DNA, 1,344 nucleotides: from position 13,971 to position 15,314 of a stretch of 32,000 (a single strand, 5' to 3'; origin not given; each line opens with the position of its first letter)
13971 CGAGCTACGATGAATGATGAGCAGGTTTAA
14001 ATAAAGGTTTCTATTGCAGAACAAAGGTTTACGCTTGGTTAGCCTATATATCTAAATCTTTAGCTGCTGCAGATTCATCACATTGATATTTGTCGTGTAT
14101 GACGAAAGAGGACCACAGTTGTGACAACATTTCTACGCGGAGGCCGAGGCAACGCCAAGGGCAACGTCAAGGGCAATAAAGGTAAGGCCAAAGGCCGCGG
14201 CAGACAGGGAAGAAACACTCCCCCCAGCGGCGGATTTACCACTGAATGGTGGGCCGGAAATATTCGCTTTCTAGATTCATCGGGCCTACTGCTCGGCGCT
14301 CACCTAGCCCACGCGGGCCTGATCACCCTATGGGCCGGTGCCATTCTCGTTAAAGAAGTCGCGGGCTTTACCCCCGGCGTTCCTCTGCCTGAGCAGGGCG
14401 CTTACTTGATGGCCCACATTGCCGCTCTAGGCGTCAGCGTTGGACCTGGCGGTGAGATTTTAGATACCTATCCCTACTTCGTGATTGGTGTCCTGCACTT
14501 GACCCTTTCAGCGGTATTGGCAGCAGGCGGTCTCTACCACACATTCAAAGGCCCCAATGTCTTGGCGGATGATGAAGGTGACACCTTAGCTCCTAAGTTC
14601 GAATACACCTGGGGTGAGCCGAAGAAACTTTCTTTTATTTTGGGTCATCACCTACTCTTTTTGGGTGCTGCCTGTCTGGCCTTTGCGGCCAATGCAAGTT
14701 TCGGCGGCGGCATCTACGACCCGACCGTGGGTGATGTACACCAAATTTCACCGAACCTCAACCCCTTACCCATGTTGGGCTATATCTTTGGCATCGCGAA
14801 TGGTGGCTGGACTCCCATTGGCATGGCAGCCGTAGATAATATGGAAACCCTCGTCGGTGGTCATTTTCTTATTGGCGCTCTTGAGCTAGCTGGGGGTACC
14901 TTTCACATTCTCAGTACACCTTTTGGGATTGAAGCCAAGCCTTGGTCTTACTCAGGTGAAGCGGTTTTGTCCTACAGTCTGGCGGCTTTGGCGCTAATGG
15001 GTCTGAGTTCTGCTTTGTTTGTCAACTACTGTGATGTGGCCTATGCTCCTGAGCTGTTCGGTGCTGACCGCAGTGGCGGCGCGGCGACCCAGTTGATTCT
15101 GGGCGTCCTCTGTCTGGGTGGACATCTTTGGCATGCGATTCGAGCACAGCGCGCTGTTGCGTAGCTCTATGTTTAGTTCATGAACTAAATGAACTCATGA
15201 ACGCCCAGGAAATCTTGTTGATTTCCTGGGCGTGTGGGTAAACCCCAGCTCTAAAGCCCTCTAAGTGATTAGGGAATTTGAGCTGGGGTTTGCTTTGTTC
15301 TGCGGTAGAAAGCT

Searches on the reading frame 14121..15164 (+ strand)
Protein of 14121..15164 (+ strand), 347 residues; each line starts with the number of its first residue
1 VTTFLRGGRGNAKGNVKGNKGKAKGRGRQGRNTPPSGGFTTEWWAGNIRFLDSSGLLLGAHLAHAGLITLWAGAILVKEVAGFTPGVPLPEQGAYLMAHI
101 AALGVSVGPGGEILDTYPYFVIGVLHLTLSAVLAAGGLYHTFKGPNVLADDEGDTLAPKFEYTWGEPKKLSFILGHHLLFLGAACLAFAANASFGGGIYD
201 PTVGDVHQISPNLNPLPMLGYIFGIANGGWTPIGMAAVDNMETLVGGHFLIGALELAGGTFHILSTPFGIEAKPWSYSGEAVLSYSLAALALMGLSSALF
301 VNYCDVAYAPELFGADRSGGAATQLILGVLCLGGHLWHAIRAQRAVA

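Call 39: search_protein_families(library=pfam, proteins=[window:14121-15164:+], max_evalue=0.001)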
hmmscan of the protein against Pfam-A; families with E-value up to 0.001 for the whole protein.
window:14121-15164:+ (347 aa): 1 family
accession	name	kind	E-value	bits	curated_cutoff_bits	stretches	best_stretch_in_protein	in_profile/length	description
PF00421.24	PSII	-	1.4e-49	169.6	25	1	42-317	4-272/500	Photosystem II protein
